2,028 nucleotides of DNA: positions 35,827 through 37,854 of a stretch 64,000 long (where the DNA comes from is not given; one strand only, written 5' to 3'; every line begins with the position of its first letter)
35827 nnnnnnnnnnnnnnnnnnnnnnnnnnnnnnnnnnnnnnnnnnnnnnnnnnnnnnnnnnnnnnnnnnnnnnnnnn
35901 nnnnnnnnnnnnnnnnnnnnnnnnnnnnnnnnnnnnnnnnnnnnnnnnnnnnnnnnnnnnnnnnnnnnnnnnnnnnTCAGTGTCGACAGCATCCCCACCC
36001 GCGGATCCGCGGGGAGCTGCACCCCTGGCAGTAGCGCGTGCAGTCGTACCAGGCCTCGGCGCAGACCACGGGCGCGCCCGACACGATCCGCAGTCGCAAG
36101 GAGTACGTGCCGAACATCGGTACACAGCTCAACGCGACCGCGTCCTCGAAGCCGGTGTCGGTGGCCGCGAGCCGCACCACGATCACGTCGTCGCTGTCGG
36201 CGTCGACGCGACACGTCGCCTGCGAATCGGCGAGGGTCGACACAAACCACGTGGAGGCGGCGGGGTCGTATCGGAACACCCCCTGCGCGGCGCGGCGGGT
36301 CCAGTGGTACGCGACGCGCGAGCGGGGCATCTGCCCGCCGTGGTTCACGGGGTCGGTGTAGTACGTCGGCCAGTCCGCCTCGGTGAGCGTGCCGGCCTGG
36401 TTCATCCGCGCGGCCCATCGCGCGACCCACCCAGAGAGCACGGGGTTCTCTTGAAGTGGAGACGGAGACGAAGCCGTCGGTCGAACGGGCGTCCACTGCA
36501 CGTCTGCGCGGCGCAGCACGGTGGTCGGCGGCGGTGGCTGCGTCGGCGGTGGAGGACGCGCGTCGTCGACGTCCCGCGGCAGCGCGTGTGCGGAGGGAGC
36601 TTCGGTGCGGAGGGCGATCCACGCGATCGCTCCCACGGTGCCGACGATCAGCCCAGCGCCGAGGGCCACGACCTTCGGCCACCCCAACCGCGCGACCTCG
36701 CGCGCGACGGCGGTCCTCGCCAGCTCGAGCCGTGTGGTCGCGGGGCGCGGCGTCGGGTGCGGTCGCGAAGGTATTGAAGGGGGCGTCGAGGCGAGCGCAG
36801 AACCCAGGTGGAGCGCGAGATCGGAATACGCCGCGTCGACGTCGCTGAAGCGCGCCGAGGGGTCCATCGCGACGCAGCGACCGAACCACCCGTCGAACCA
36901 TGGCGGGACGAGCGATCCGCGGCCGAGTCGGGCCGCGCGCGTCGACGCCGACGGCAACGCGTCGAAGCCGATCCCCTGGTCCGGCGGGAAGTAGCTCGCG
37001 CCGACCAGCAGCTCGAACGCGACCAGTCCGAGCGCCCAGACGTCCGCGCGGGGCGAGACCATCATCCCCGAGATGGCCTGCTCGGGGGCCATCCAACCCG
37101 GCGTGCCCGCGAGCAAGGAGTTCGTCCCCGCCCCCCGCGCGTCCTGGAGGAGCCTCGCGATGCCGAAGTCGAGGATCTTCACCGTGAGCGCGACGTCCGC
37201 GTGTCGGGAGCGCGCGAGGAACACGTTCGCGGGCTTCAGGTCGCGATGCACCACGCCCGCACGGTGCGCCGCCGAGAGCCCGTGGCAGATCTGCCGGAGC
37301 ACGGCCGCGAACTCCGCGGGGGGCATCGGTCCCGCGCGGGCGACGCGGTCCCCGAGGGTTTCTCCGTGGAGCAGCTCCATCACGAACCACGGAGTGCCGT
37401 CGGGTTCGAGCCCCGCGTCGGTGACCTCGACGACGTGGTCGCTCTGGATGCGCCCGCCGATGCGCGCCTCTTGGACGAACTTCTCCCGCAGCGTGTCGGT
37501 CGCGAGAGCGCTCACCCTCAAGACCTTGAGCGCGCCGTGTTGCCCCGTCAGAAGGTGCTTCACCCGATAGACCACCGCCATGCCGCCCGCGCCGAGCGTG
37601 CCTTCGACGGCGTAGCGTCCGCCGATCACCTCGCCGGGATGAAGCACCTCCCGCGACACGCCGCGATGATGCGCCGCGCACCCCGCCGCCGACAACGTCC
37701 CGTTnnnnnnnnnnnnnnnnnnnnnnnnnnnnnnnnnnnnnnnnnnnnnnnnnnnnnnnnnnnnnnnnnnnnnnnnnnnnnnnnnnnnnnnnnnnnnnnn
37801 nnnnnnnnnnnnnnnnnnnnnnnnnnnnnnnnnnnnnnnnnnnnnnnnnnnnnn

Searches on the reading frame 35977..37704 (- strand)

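Call 49: search_protein_families(library=pfam, proteins=[window:35977-37704:-], max_evalue=0.001)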
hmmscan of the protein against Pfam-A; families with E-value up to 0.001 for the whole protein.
window:35977-37704:- (575 aa): 2 families
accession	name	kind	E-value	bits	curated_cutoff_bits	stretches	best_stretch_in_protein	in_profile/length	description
PF00069.31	Pkinase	-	4e-42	144.9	31.7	1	31-244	1-202/263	Protein kinase domain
PF07714.23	PK_Tyr_Ser-Thr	-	9.3e-25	87.8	23.1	1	35-285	5-248/258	Protein tyrosine and serine/threonine kinase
